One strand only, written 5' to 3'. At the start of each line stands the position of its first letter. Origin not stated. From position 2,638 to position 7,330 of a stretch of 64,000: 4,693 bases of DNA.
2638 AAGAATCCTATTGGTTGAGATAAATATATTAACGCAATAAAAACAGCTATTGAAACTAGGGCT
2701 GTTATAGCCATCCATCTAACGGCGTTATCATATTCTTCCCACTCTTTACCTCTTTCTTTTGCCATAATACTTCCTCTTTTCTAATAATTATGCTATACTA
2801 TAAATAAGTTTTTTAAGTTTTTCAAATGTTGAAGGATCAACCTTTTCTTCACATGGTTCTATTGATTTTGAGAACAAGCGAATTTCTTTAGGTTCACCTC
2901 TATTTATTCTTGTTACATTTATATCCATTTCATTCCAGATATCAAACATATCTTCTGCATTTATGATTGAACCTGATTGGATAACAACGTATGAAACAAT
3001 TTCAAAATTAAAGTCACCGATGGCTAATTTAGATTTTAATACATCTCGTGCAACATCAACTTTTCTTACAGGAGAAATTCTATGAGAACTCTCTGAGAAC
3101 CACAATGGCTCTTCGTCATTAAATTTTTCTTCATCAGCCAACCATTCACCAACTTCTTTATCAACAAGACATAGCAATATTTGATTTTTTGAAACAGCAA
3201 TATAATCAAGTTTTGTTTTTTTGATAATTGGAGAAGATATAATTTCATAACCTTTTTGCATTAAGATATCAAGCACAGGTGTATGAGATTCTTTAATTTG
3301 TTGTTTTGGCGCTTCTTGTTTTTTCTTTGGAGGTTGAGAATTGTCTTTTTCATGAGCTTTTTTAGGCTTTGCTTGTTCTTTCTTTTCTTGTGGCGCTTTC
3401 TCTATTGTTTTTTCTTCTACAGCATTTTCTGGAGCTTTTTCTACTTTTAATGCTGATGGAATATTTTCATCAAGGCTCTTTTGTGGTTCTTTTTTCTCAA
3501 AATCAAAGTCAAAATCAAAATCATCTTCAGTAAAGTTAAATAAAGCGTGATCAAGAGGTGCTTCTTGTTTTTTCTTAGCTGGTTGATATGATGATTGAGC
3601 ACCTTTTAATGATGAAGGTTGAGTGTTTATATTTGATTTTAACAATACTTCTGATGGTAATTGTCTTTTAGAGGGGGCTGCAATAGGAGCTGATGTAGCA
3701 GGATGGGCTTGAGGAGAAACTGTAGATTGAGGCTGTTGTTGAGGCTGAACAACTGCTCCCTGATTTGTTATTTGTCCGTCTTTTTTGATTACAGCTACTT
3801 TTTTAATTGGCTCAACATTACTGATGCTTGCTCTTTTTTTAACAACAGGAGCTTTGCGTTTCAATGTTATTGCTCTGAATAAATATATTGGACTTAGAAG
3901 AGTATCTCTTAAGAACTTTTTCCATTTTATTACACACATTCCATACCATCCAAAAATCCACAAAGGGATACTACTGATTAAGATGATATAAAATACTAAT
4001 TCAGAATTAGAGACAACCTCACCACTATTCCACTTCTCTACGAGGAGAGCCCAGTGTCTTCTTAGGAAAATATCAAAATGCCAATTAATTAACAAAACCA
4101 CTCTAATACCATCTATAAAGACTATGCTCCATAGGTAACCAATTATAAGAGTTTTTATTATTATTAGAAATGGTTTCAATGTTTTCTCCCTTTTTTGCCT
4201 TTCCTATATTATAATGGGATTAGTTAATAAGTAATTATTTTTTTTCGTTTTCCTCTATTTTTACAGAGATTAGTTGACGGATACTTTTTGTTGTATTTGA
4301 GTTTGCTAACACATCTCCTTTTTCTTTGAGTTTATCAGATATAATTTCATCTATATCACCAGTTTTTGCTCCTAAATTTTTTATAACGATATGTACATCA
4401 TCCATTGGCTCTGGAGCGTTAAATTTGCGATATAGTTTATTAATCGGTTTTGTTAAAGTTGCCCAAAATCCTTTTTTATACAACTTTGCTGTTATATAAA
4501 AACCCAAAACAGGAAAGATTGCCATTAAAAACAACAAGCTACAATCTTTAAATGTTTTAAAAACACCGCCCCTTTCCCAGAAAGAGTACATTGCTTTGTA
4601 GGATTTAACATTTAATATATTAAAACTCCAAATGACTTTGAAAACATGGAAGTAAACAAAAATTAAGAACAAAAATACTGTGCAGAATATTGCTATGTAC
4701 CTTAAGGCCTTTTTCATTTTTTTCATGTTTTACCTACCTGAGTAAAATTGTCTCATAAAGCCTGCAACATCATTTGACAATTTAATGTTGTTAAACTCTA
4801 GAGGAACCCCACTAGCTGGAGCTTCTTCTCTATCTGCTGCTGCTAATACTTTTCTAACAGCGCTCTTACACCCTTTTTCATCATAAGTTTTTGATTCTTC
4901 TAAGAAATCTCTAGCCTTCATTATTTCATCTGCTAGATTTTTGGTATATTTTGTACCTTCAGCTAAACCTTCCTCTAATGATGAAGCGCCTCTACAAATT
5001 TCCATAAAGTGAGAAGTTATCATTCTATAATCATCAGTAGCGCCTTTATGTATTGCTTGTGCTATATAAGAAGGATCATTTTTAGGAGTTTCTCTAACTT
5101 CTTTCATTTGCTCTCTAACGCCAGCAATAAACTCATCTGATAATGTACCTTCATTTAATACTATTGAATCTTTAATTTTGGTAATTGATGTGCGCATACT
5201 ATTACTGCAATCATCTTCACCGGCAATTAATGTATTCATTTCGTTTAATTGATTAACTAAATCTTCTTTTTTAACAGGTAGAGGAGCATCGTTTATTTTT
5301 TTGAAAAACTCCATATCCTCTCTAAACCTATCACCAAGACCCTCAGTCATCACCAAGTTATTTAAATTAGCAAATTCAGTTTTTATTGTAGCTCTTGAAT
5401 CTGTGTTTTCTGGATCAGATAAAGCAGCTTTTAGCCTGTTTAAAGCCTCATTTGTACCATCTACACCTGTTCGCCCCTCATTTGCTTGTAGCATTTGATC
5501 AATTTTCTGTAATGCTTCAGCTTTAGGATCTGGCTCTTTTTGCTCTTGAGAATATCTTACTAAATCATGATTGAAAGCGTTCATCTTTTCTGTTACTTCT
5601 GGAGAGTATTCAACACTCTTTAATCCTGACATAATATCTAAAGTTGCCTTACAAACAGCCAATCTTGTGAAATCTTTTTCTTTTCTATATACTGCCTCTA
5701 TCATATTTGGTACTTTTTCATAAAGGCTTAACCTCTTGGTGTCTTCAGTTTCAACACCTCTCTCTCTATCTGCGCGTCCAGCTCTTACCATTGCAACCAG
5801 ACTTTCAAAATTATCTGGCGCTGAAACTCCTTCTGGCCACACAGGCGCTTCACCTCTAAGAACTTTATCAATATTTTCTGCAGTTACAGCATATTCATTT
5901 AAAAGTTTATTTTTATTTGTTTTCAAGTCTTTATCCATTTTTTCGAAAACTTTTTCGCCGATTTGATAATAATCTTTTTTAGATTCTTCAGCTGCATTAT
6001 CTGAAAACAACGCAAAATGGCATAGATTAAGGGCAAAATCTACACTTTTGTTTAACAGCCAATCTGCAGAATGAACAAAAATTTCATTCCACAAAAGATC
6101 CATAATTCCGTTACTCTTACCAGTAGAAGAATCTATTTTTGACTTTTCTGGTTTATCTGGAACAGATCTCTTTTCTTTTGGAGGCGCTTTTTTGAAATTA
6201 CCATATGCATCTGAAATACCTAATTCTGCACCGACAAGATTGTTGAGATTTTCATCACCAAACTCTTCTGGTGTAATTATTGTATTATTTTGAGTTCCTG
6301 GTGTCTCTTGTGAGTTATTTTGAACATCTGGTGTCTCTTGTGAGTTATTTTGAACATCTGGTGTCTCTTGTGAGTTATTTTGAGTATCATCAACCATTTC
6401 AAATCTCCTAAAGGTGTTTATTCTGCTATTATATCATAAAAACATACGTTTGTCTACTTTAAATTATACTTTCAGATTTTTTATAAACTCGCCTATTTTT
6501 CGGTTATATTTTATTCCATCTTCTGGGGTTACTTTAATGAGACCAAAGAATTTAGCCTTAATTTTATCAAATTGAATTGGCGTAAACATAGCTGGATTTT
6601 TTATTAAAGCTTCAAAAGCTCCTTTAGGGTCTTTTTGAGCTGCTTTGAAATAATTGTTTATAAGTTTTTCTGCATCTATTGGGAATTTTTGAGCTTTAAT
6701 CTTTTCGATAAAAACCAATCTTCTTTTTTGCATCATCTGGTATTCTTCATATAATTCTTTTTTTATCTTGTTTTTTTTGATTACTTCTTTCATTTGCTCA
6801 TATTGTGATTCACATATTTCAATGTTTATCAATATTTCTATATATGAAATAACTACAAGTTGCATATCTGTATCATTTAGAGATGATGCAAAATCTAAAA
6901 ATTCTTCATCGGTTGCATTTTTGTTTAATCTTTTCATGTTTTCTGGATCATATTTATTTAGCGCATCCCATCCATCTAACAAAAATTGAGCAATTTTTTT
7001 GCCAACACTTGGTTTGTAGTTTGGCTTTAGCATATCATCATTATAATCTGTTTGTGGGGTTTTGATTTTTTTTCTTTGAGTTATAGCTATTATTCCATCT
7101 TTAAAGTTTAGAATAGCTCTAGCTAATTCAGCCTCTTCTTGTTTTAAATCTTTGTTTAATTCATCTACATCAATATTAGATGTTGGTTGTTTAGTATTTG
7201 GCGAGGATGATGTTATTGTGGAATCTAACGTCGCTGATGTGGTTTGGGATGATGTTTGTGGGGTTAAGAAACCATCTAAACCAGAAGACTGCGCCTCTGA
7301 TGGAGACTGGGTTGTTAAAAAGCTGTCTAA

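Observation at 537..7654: Stand-alone VirD4/TraG-type coupling ATPase operon with four unassignable partner proteins and no VirB, relaxase or Dot/Icm genes in cis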

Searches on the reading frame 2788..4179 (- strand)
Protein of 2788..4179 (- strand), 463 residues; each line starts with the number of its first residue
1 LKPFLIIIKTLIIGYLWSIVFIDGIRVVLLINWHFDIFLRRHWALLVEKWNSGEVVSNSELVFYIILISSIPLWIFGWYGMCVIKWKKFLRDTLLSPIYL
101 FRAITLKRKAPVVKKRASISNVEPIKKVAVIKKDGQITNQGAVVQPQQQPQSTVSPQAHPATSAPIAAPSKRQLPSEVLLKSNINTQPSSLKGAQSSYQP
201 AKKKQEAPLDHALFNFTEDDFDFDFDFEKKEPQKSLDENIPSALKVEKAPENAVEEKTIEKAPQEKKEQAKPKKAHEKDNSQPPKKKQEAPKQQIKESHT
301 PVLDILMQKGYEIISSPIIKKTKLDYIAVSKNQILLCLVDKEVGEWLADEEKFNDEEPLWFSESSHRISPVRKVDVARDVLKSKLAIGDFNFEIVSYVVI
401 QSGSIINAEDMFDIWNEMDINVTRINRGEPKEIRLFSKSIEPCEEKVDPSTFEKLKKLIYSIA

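Call 3: search_protein_families(library=pfam, proteins=[window:2788-4179:-], max_evalue=1)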
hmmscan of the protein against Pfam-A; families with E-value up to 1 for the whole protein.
window:2788-4179:- (463 aa): 1 family
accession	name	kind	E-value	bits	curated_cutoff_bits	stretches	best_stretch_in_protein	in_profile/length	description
PF08378.17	NERD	-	0.015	16.2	22.1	1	306-400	16-110/111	Nuclease-related domain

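Call 4: search_protein_families(library=ncbifam, proteins=[window:2788-4179:-], max_evalue=1)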
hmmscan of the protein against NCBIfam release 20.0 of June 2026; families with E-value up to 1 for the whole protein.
window:2788-4179:- (463 aa): 2 families
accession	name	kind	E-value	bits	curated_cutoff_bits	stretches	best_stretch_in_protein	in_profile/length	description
TIGR01159.1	DRP1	subfamily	0.027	14.4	118.15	1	221-293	14-86/168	density-regulated protein DRP1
NF005942.0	PRK07994.1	equivalog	0.11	11.5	613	1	100-300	352-516/655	DNA polymerase III subunit gamma/tau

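Call 12: search_protein_families(library=padloc, proteins=[window:2788-4179:-], max_evalue=0.1)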
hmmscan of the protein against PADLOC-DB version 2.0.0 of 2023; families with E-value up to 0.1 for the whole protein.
window:2788-4179:- (463 aa): 0 families

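Call 18: find_homologous_proteins(query=window:2788-4179:-, max_evalue=0.001)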
Query window:2788-4179:- (463 aa): 1000 proteins with E <= 0.001 among 5975 candidates; the best 120 are listed.
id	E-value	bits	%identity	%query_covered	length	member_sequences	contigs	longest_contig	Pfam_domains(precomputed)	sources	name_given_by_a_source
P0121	0.0e+0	1023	100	100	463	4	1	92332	-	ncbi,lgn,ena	-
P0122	4.5e-270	914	89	100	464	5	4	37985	-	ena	-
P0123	1.8e-224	764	75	100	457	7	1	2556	-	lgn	-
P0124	1.3e-205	701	70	100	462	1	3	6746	-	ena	-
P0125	2.3e-189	648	67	94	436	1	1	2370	-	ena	-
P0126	3.2e-165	568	59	100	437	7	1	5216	-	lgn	-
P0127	1.4e-164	566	59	100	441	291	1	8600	-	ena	-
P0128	3.4e-164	565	60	100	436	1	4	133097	-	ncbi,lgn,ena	-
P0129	4.1e-164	565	60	100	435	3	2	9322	-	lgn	-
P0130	5.9e-164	564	60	100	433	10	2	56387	-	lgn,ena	-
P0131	7.5e-164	564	60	100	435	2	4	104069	-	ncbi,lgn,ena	-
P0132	9.1e-164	564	60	100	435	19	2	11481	-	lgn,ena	-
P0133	9.6e-164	564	58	100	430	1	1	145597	-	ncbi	-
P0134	3.3e-163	562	59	100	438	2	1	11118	-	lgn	-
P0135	3.7e-163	562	60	100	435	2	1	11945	-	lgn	-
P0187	1.3e-153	530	56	100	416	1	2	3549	-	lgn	-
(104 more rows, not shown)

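Call 28: predict_structure(alignment_id=A1)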
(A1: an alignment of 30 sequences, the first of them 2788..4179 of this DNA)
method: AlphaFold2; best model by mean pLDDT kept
length: 463 residues; sequences in the alignment: 30
mean_pLDDT: 63.2   pTM: 0.37
mean pLDDT of the five models: 63.2, 61.9, 61.8, 60.3, 59.4
residues with pLDDT >= 90: 57; 70-90: 172; 50-70: 52; < 50: 182
segments of 3 or more residues with pLDDT < 50: 112-171, 183-211, 215-217, 222-241, 244-298, 361-365
pLDDT, mean of each block of 10 residues (from residue 1): 83 87 78 77 78 79 82 78 73 75 60 42 38 35 34 35 39 53 44 35 42 50 46 40 40 34 33 39 39 45 89 87 90 92 64 52 58 89 88 91 74 84 73 79 87 91 82
secondary structure, 60 per line:
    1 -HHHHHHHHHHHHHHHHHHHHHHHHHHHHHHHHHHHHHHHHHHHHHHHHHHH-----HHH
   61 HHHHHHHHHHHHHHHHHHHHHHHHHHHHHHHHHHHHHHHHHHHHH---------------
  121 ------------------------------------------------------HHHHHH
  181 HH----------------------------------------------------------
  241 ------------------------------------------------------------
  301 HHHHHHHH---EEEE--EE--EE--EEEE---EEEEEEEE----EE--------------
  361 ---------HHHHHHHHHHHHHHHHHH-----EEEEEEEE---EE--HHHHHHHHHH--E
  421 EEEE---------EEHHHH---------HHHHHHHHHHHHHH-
elements in order: H2-52 H58-105 H175-182 H301-308 E312-315 E326-329 E333-340 H370-387 E393-400 H408-417 E420-424 H436-439 H449-462
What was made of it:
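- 2788..4179 (-): p463, the membrane adaptor. It has a TM hairpin (residues 2-105, nt 3865-4176) whose loop is nearly invariant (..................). A disordered basic/Pro-Gln linker follows and contains the invariant acidic motif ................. (nt 3493-3549). The C-terminal NERD/PD-(D/E)xK-like domain covers residues 299-463 (nt 2791-3285). AF2 model (call 28).
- On NERD / PD-(D/E)xK nuclease domain (p463 C-terminus): The AF2 domain has pLDDT of about 85-90 (call 28).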

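Call 33: fold_search(model_id=the predicted structure, library=pdb)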
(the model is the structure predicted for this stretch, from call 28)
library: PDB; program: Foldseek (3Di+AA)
matches with E <= 10: 423; with E <= 0.001: 0
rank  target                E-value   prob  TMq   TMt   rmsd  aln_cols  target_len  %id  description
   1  9nl3_A                5.0e-03  0.96  0.15  0.07  12.1       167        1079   13  Structure of R2 retrotransposon protein from Taeniopygia guttata initiating target-primed reverse transcription (released 2025-06-18)
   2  9dou_A                7.4e-03  0.92  0.15  0.09  12.4       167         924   12  Taeniopygia guttata R2 retrotransposon (R2Tg) initiating target-primed reverse transcription (released 2025-05-21)
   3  9nl2_A                1.1e-02  0.84  0.15  0.07  12.1       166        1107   13  Structure of R2 retrotransposon protein from Platysternon megacephalum initiating target-primed reverse transcription (released 2025-06-18)
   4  3fov                  2.2e-02  0.89  0.13  0.44   6.8       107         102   15  Crystal structure of protein RPA0323 of unknown function from Rhodopseudomonas palustris (released 2009-01-13)
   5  5gke_A                2.8e-02  0.90  0.15  0.27   5.6       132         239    8  Structure of EndoMS-dsDNA1 complex (released 2016-11-02)
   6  6qnz_B                3.4e-02  0.96  0.16  0.13   6.2       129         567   13  Crystal structure of the site-specific DNA nickase N.BspD6I E418A Mutant (released 2020-03-04)
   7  2ewf                  5.6e-02  0.84  0.16  0.13   6.2       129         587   13  Crystal structure of the site-specific DNA nickase N.BspD6I (released 2006-11-21)
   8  9wuf                  6.4e-02  0.77  0.15  0.07   8.0       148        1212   14  Cryo-EM structure of Upx (released 2026-02-11)
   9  6qnz_A                6.8e-02  0.89  0.15  0.13   6.6       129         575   13  Crystal structure of the site-specific DNA nickase N.BspD6I E418A Mutant (released 2020-03-04)
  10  5liz                  8.8e-02  0.85  0.16  0.13   6.5       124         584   13  The structure of Nt.BspD6I nicking endonuclease with all cysteines mutated by serine residues at 0.19 nm resolution . (released 2017-08-02)
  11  8gh6_A                9.3e-02  0.75  0.14  0.08   5.8       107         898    9  Bombyx mori R2 retrotransposon initiating target-primed reverse transcription (released 2023-04-05)
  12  5lhc_A                9.3e-02  0.54  0.16  0.13   9.2       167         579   11  The structure of D456A mutant of Nt.BspD6I nicking endonuclease at 0.24 nm resolution . (released 2017-08-16)
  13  5liq_B                1.0e-01  0.82  0.16  0.13   5.9       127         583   14  The structure of C160S,C508S,C578S mutant of Nt.BspD6I nicking endonuclease at 0.185 nm resolution . (released 2017-08-02)
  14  6xl1_A                1.2e-01  0.54  0.11  0.13   7.3       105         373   17  crystal structure of cA4-activated Card1(D294N) (released 2020-12-30)
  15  9ibq_A                1.3e-01  0.51  0.15  0.23   5.0       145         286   10  Structure of BstEII with DNA substrate (released 2026-03-04)
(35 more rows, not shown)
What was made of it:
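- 2788..4179 (-): Foldseek finds PD-(D/E)xK nucleases with best E 5e-3 and probability 0.96 (call 33).
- On NERD / PD-(D/E)xK nuclease domain (p463 C-terminus): The top Foldseek hits are PD-(D/E)xK nucleases, at E 5e-3 to 0.2 and probability up to 0.96 (call 33).
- Closest known: NERD. Same: Its model matches PD-(D/E)xK nuclease folds: the R2 endonuclease domain, EndoMS, N.BspD6I and FokI (call 33).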

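Call 64: search_protein_families(library=pfam, alignment_id=A1, max_evalue=0.1)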
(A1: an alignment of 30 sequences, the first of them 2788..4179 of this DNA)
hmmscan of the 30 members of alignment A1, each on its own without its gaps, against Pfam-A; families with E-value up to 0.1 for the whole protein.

A. member 1, window:2788-4179:- (463 aa): 1 family
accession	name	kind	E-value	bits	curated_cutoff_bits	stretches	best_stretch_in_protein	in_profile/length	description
PF08378.17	NERD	-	0.015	16.2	22.1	1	306-400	16-110/111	Nuclease-related domain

B. families by the number of members that match (of 30 scanned): 8 families
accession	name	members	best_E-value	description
PF08378.17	NERD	15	3.4e-05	Nuclease-related domain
PF00930.27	DPPIV_N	2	0.0069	Dipeptidyl peptidase IV (DPP IV) N-terminal region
PF01842.31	ACT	1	0.029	ACT domain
PF01080.22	Presenilin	1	0.039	Presenilin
PF18741.7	MTES_1575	1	0.052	REase_MTES_1575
PF05764.18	YL1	1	0.054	YL1 nuclear protein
PF06399.18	GFRP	1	0.068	GTP cyclohydrolase I feedback regulatory protein (GFRP)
PF21769.2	vRNAP_dom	1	0.096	Virion DNA-directed RNA polymerase domain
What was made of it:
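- On NERD / PD-(D/E)xK nuclease domain (p463 C-terminus): 15 of 30 orthologues match at E<=0.1, best 3.4e-5 (call 64).
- Closest known: NERD. Same: The C-domain of p463 gives NERD hits in 15 of 30 orthologues (call 64).
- Checked: The C-terminal domain of p463 is NERD/PD-(D/E)xK-like (calls 3, 33, 64).
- NERD/PD-(D/E)xK-like domain (calls 33, 64).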

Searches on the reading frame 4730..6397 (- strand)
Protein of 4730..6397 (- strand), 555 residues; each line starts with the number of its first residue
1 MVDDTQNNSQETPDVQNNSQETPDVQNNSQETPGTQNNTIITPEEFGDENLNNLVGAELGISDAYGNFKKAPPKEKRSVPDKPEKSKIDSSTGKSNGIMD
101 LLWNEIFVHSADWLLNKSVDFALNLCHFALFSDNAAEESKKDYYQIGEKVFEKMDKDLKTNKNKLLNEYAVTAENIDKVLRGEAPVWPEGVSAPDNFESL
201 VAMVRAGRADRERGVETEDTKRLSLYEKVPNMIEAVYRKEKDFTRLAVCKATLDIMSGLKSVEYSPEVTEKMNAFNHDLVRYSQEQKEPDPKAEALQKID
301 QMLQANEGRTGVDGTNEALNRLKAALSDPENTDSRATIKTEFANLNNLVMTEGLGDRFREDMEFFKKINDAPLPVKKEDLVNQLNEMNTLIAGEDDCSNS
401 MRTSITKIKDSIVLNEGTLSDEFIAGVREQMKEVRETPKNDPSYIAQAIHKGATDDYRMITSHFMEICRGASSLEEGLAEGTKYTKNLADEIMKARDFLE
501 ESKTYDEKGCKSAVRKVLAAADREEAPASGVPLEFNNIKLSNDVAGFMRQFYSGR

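Call 3: search_protein_families(library=pfam, proteins=[window:4730-6397:-], max_evalue=1)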
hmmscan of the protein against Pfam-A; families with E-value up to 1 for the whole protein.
window:4730-6397:- (555 aa): 3 families
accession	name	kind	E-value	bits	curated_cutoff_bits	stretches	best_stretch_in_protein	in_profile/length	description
PF07368.16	DUF1487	-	0.17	11.8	23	1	411-462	37-87/215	Protein of unknown function (DUF1487)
PF04632.18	FUSC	-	0.45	9.5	30.9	0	243-330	563-657/660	Fusaric acid resistance protein family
PF16746.10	BAR_3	-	0.71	9.9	31.7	0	261-306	41-86/235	BAR domain of APPL family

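Call 4: search_protein_families(library=ncbifam, proteins=[window:4730-6397:-], max_evalue=1)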
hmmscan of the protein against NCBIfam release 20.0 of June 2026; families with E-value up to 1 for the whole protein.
window:4730-6397:- (555 aa): 1 family
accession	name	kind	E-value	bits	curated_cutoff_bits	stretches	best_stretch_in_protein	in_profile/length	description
NF006226.0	PRK08356.1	equivalog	0.13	11.9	189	0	236-288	23-76/195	hypothetical protein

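Call 12: search_protein_families(library=padloc, proteins=[window:4730-6397:-], max_evalue=0.1)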
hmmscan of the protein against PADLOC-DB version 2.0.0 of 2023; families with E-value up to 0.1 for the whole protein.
window:4730-6397:- (555 aa): 0 families

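Call 83: search_protein_families(library=pfam, alignment_id=A6, max_evalue=0.01)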
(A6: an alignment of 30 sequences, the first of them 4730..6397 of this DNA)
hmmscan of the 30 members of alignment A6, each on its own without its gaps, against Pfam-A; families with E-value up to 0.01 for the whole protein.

A. member 1, window:4730-6397:- (555 aa): 0 families

B. families by the number of members that match (of 30 scanned): 5 families
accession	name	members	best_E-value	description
PF00226.36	DnaJ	1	0.0018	DnaJ domain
PF04513.17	Baculo_PEP_C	1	0.0027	Baculovirus polyhedron envelope protein, PEP, C terminus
PF01442.23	Apolipoprotein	1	0.0028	Apolipoprotein A1/A4/E domain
PF03323.18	GerA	1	0.0038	Bacillus/Clostridium GerA spore germination protein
PF22215.1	MLKL_N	1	0.0051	Mixed lineage kinase domain-like N-terminal domain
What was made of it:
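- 4730..6397 (-): p555, an acidic protein occupying a hypervariable slot. It has three N-terminal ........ repeats. The only motif conserved across species is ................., and the tail is short and basic. No Pfam hit (call 83).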

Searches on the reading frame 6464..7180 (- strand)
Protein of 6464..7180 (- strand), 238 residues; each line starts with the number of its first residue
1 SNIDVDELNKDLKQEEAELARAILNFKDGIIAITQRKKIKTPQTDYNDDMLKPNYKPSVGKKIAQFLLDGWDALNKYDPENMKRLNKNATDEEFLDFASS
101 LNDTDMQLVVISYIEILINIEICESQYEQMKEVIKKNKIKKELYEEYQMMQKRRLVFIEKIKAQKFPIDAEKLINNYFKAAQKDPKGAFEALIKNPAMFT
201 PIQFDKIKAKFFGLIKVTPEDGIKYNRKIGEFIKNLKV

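Call 87: search_dna_similar(query=window:6464-7180:-, collection=plasmids, mode=protein, max_evalue=0.01, max_rows=15)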
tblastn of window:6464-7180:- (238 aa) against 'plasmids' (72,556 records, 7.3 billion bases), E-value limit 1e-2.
No match.
